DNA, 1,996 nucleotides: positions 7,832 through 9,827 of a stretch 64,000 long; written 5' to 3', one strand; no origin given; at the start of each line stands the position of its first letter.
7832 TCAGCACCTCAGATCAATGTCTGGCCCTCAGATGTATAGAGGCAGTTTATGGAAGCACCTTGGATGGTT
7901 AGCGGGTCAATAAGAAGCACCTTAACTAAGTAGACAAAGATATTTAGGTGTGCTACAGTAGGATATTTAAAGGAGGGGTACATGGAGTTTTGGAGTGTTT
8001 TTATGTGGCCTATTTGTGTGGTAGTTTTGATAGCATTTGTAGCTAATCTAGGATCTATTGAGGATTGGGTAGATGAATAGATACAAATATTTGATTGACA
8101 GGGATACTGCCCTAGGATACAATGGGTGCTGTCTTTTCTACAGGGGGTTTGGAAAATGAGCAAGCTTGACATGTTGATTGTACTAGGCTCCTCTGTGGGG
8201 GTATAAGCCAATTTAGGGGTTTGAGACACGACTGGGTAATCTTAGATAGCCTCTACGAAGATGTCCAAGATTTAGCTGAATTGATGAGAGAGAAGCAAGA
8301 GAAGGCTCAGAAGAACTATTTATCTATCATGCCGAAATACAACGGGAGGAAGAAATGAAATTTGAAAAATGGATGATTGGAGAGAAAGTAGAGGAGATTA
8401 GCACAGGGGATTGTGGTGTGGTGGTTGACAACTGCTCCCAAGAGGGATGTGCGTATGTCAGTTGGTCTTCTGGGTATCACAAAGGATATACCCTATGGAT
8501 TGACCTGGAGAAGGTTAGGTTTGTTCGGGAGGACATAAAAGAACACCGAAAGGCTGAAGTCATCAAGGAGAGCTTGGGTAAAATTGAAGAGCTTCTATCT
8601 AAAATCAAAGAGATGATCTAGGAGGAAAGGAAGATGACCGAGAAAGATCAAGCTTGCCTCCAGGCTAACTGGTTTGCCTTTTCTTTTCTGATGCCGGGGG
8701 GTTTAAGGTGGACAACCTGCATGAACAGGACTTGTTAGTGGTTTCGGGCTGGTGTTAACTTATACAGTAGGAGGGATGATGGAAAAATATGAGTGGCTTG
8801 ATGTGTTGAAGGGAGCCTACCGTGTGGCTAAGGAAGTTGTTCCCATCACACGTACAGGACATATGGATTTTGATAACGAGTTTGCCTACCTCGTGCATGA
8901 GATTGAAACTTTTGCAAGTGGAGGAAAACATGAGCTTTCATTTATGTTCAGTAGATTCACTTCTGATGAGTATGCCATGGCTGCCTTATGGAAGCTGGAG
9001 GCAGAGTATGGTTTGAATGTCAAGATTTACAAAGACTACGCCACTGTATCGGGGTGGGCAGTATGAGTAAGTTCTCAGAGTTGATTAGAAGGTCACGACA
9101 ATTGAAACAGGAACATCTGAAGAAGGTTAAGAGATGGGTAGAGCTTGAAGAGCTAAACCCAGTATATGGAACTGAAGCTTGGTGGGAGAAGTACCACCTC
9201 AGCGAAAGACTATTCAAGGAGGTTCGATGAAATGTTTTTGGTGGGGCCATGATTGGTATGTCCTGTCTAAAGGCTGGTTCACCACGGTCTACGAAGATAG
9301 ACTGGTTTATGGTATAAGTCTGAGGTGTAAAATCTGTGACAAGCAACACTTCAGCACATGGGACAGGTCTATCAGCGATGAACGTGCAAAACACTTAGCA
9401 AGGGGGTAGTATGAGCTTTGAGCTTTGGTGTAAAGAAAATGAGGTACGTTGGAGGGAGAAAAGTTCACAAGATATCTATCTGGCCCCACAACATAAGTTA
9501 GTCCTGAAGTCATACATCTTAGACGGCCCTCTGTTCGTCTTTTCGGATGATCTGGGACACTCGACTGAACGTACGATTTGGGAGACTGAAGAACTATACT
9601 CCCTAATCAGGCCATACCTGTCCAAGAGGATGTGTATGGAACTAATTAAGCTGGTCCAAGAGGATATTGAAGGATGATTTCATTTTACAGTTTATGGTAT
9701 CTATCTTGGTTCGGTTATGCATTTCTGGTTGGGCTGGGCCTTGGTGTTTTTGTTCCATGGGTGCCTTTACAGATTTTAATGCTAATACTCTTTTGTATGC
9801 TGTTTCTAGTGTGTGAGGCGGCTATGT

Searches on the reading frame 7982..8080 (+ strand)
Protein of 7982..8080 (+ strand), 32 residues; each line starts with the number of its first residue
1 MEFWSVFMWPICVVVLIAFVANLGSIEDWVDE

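Call 25: search_protein_families(library=pfam, proteins=[window:7982-8080:+], max_evalue=0.1)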
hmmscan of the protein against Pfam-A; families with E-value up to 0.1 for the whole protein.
window:7982-8080:+ (32 aa): 0 families

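Call 120: find_encoding_contigs(protein=window:7982-8080:+, flank=3000, max_places=10)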
Protein window:7982-8080:+ (32 aa): 8 contigs read that carry it; 6 places shown.
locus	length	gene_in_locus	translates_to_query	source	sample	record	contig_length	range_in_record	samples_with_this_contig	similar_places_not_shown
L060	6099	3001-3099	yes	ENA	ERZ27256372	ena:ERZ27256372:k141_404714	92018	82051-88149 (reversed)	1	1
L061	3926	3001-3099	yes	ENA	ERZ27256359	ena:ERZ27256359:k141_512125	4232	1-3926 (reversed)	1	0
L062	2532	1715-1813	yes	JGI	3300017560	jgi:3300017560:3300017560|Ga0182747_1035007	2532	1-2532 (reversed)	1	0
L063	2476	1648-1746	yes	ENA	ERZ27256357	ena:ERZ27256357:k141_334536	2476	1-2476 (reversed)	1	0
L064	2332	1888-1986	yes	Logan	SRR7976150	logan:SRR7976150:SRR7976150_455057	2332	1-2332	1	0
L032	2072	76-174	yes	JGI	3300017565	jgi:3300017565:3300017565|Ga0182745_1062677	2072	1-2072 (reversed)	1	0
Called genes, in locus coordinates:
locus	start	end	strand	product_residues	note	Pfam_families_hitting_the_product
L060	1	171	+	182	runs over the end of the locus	-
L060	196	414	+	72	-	-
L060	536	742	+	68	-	-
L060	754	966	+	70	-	-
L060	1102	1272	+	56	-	-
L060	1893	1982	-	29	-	-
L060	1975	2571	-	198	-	-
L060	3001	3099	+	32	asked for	-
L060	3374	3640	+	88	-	-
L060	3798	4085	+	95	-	-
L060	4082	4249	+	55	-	-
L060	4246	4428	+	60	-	-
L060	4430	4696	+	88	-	-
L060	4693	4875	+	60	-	-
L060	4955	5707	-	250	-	-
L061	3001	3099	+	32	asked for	-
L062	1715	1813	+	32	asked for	-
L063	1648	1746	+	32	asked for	-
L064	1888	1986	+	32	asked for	-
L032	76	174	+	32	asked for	-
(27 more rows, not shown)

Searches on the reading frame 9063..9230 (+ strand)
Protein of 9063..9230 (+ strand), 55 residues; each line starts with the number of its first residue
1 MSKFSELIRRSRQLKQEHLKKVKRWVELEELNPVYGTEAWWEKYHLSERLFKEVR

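Call 39: search_protein_families(library=pfam, proteins=[window:9063-9230:+], max_evalue=0.1)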
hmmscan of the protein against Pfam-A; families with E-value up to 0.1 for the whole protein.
window:9063-9230:+ (55 aa): 1 family
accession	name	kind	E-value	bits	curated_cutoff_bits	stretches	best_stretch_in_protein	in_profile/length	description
PF16326.10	ABC_tran_CTD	-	0.014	16.1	32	1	3-30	42-69/69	ABC transporter C-terminal domain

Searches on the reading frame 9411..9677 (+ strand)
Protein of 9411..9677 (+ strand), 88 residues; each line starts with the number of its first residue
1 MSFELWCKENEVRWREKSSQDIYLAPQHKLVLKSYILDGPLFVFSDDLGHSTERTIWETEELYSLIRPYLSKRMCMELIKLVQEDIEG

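Call 79: find_encoding_contigs(protein=window:9411-9677:+, flank=10000, max_places=10)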
Protein window:9411-9677:+ (88 aa): 9 contigs read that carry it; 8 places shown.
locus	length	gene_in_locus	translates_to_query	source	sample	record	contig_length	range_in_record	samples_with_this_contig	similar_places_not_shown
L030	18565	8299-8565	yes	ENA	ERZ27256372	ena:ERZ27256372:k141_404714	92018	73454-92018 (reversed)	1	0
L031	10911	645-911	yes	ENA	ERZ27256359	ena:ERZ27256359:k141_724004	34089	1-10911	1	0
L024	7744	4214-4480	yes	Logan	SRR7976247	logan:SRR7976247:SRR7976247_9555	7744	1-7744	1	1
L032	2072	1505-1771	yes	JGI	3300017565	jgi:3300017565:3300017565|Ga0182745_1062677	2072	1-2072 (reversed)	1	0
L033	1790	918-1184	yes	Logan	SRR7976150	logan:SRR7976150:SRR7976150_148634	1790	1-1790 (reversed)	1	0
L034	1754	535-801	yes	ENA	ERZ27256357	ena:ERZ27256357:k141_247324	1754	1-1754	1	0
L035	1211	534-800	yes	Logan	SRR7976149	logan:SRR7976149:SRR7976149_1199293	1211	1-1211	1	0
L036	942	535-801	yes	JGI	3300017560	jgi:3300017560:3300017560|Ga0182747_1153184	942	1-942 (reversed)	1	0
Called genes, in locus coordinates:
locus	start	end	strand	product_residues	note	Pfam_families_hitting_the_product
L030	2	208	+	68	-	?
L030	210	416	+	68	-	-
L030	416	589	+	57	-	-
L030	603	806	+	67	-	-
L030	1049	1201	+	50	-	-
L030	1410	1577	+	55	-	-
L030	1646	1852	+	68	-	-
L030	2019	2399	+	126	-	PF19698:DUF6197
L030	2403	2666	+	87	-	-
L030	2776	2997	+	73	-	-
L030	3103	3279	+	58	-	-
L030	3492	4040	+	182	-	-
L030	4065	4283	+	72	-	-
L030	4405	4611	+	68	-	-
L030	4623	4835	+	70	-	-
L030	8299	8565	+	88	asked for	-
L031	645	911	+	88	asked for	-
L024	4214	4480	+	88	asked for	-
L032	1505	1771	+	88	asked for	-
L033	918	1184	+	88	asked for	-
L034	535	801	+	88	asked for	-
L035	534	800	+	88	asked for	-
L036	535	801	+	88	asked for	-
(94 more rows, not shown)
